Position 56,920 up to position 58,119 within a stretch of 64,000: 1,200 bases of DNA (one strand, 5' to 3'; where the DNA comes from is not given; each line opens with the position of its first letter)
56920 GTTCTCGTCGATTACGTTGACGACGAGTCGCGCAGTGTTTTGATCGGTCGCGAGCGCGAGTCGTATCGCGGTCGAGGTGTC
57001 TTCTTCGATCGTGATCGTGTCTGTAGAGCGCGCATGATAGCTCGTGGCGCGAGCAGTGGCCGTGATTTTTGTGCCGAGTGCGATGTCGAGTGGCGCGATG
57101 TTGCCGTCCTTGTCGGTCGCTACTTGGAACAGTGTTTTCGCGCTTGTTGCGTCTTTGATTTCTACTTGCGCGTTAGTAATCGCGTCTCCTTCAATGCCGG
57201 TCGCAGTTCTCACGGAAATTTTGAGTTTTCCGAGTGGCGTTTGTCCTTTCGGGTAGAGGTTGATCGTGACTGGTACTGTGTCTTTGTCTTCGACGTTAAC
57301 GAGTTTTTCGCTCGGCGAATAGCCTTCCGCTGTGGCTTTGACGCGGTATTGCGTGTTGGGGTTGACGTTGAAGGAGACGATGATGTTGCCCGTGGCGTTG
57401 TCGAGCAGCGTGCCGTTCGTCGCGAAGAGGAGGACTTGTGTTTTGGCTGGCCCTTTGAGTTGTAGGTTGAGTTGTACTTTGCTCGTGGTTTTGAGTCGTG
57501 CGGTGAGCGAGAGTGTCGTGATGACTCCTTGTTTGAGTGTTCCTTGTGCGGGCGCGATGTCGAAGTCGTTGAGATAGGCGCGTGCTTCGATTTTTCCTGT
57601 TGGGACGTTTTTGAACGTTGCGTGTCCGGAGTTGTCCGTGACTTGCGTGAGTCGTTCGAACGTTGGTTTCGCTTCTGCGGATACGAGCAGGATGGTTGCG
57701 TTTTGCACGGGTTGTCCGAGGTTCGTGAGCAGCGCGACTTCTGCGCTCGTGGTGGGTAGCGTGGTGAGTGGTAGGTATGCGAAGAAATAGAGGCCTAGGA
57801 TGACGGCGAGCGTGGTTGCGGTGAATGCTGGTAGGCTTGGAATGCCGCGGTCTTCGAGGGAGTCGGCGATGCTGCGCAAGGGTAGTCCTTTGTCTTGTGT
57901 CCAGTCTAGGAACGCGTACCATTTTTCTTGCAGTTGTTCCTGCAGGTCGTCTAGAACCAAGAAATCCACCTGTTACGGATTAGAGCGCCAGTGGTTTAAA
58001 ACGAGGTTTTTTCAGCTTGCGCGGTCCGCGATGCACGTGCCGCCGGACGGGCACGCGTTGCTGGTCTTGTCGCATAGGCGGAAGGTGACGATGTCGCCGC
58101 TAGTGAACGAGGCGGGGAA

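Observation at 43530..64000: A co-directional array of more than 20 kb: two tandem giant surface proteins, an anchored small protein, DUF424, eight tiny polytopic membrane proteins, then ppsA and a ParB-like gene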

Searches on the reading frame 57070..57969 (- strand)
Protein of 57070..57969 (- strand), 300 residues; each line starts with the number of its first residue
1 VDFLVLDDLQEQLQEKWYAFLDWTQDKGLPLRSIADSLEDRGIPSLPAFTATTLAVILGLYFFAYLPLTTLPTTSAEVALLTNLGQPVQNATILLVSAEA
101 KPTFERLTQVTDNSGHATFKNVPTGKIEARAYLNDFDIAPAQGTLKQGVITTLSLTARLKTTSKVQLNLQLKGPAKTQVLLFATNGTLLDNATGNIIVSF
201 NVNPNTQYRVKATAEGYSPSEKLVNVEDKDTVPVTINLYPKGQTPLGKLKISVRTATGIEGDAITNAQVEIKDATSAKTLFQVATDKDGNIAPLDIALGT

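Call 109: search_dna_similar(query=window:57070-57969:-, collection=plasmids, mode=protein, max_evalue=0.001, max_rows=5)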
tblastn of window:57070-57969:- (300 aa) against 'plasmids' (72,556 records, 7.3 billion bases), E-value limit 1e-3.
No match.
